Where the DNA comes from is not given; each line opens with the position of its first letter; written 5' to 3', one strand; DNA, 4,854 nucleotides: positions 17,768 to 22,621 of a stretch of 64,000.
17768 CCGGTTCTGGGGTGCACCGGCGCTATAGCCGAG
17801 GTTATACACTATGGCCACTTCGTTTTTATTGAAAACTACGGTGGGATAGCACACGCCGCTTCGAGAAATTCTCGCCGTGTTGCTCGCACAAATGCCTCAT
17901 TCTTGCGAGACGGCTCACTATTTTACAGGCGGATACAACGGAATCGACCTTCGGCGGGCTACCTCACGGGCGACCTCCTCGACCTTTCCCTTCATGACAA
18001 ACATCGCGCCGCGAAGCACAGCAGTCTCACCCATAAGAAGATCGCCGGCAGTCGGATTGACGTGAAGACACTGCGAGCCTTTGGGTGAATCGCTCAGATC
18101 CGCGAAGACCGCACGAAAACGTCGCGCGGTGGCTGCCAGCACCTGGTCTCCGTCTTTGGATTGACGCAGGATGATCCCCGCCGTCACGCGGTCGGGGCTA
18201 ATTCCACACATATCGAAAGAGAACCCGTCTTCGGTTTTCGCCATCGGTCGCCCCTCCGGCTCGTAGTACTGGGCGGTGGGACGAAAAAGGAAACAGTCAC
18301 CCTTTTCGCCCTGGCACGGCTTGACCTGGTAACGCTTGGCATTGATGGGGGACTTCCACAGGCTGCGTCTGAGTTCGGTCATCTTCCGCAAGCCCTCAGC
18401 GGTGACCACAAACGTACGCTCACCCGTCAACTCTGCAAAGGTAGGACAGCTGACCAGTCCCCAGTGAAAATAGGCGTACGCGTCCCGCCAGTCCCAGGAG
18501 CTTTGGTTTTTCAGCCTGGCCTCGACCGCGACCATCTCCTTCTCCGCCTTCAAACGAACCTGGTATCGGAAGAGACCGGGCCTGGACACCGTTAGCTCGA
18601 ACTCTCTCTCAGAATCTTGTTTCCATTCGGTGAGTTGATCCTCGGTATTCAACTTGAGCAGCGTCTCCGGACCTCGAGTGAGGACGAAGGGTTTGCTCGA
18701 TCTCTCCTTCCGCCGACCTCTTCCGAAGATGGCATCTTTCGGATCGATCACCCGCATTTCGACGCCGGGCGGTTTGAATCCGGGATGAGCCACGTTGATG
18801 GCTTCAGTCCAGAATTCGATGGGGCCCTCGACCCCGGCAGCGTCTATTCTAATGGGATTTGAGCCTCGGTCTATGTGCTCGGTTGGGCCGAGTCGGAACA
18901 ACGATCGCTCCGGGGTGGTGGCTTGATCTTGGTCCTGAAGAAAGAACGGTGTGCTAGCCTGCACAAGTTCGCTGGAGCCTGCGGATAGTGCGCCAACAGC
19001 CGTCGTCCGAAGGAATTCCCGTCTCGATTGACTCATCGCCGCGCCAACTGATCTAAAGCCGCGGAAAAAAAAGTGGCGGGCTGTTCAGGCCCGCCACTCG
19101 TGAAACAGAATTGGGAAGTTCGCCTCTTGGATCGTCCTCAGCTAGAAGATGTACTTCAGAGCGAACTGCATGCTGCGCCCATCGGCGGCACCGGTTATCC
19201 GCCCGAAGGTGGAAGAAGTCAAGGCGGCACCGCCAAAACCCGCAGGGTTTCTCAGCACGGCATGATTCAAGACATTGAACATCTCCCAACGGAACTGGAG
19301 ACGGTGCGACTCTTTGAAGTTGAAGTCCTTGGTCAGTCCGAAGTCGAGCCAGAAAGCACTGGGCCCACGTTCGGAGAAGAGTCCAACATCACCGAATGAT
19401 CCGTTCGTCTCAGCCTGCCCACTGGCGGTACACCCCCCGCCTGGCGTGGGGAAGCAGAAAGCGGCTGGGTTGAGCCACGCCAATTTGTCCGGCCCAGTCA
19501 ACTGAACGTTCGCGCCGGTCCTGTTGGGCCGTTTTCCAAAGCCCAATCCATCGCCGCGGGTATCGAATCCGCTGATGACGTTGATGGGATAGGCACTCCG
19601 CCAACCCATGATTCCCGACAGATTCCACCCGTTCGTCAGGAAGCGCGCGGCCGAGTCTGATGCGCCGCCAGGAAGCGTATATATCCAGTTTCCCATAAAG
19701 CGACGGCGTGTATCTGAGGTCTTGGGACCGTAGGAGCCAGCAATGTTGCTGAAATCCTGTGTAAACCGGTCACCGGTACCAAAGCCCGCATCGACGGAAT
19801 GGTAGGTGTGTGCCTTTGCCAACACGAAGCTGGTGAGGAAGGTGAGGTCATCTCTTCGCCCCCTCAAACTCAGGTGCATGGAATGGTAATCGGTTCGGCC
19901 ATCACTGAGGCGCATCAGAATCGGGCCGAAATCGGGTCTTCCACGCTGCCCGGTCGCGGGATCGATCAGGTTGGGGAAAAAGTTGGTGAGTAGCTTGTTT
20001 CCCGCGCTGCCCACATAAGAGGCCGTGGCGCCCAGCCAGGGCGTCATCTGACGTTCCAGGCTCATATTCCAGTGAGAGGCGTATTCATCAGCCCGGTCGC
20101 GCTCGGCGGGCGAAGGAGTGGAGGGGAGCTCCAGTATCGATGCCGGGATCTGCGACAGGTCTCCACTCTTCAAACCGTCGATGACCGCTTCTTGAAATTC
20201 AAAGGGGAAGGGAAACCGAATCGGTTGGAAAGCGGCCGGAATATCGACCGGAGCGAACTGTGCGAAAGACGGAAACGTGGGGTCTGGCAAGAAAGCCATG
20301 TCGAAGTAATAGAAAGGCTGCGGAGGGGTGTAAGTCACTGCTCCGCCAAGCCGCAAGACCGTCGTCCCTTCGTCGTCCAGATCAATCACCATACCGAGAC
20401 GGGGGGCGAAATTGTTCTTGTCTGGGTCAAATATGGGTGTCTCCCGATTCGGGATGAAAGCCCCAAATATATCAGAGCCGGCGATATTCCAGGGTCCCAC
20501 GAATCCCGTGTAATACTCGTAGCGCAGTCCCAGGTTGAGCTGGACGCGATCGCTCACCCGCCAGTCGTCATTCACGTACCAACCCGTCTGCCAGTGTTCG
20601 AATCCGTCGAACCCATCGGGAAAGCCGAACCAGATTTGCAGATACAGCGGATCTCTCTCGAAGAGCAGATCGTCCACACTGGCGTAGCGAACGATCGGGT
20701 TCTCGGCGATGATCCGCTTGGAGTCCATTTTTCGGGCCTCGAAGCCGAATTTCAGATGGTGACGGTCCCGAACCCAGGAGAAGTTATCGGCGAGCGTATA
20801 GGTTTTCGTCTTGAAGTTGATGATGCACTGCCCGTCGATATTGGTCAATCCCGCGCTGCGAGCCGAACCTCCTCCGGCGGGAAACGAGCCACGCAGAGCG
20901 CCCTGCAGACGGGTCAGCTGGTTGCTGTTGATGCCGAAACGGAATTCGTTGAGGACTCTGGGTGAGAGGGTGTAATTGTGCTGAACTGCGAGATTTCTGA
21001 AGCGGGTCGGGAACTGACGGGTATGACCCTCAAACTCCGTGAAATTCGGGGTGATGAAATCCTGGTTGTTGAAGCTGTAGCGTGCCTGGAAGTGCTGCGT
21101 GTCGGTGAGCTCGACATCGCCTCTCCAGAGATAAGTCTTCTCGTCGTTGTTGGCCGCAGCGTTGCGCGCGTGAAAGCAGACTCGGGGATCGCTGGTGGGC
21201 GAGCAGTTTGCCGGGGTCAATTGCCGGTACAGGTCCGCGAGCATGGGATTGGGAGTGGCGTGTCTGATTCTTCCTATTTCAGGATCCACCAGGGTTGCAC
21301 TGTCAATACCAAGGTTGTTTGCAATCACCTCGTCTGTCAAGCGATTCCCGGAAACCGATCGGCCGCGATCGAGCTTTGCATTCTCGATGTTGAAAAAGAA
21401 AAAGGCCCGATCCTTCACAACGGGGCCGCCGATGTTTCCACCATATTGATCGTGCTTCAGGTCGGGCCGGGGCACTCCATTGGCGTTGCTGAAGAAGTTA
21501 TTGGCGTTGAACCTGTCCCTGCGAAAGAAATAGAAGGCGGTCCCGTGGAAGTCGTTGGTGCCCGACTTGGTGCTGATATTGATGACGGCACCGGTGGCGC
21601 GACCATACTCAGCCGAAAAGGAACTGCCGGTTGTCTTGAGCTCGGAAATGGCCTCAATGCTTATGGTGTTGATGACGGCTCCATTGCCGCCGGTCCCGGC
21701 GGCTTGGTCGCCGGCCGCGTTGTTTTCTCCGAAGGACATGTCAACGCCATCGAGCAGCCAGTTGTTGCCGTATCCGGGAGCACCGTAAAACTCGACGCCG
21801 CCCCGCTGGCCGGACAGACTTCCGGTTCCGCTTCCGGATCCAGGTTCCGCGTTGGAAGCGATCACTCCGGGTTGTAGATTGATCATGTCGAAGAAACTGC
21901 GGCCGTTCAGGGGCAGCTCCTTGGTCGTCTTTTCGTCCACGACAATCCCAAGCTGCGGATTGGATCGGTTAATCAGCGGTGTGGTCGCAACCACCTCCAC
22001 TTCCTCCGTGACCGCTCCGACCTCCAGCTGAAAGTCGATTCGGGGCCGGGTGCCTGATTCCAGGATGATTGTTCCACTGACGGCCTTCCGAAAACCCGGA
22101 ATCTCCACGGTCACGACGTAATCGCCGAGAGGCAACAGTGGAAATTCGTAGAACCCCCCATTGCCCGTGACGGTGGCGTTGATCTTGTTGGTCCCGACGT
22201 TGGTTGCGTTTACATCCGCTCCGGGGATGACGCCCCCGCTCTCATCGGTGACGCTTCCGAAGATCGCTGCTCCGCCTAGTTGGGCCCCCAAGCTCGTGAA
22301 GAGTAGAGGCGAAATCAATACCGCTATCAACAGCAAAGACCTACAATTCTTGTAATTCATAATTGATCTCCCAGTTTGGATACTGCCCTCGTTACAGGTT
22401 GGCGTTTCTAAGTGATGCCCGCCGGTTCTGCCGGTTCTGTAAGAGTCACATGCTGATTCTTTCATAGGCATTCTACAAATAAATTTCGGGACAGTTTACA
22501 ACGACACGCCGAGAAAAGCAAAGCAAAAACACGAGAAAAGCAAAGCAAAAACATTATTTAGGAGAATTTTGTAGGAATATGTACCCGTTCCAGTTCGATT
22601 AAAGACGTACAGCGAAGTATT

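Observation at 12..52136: Three-fold GH33 sialidase expansion together with a BNR protein, a deacetylase fusion and a DHDPS-family lyase in an Acidobacteria-like genome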

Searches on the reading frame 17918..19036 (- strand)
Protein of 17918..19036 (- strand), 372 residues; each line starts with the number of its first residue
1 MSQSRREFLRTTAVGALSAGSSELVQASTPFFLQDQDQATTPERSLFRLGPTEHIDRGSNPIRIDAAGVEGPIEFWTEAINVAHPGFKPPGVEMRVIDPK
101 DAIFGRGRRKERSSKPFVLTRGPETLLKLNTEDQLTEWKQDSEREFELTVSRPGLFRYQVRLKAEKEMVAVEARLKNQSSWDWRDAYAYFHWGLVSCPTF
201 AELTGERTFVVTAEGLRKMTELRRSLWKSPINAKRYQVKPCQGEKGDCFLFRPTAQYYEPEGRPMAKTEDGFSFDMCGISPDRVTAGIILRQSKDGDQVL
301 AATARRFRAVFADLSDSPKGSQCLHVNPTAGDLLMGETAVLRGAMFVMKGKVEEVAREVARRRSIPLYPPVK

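Call 12: search_protein_families(library=pfam, proteins=[window:17918-19036:-], max_evalue=0.001)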
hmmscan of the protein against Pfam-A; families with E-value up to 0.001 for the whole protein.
window:17918-19036:- (372 aa): 0 families

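Call 14: search_protein_families(library=pfam, proteins=[window:17918-19036:-], max_evalue=0.01)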
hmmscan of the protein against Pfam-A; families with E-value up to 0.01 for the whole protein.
window:17918-19036:- (372 aa): 0 families

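Call 66: search_protein_families(library=pfam, proteins=[window:17918-19036:-], max_evalue=5)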
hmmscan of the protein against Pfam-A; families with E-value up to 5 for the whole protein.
window:17918-19036:- (372 aa): 1 family
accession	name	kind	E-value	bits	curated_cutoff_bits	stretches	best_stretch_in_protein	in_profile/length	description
PF10518.14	TAT_signal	-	0.066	13.7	22.7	1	4-19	3-18/21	TAT (twin-arginine translocation) pathway signal sequence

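Call 87: search_protein_families(library=ncbifam, proteins=[window:17918-19036:-], max_evalue=0.00001)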
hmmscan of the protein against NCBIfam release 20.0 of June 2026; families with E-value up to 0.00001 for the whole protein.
window:17918-19036:- (372 aa): 0 families

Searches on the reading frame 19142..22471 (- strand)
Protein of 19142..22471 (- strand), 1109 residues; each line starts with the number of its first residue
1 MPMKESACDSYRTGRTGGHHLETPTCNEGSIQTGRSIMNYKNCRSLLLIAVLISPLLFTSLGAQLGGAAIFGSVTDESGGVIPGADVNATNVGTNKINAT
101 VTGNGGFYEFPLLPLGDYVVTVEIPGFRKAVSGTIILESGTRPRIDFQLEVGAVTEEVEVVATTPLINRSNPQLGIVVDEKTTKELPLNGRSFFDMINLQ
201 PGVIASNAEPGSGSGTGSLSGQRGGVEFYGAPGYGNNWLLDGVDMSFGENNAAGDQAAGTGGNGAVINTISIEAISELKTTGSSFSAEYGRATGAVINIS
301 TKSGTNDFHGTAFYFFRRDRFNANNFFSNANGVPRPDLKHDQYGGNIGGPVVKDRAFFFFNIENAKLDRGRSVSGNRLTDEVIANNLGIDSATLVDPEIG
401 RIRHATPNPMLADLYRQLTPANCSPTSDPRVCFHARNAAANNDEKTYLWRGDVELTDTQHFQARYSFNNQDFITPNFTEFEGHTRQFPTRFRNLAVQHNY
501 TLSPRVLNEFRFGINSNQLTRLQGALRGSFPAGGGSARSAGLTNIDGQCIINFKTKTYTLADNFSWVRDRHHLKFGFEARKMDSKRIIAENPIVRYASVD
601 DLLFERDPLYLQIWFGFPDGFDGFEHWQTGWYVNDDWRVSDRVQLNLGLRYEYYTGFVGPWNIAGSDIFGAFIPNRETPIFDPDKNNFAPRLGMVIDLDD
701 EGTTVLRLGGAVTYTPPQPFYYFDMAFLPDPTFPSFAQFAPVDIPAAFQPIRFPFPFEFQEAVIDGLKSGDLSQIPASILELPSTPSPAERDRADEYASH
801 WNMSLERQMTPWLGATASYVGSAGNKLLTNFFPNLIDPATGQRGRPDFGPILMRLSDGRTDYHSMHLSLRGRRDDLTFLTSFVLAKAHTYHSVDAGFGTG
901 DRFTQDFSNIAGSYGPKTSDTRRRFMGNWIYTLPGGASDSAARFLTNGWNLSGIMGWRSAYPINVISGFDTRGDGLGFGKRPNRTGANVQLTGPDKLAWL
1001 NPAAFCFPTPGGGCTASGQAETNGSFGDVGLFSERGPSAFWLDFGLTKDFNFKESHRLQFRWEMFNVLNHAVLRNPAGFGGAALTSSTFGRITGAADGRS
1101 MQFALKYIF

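Call 12: search_protein_families(library=pfam, proteins=[window:19142-22471:-], max_evalue=0.001)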
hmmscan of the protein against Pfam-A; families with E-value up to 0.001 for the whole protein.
window:19142-22471:- (1109 aa): 3 families
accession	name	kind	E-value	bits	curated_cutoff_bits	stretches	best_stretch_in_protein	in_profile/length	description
PF25183.1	OMP_b-brl_4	-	3.6e-136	456.1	30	1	300-1102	1-838/838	Outer membrane beta barrel domain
PF13620.12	CarboxypepD_reg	-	3.6e-17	62.9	32.3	1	70-150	2-82/82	Carboxypeptidase regulatory-like domain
PF00593.30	TonB_dep_Rec_b-barrel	-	8.5e-09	36.2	27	1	461-724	33-251/436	TonB dependent receptor-like, beta-barrel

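Call 87: search_protein_families(library=ncbifam, proteins=[window:19142-22471:-], max_evalue=0.00001)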
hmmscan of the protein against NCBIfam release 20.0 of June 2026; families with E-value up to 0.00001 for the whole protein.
window:19142-22471:- (1109 aa): 0 families
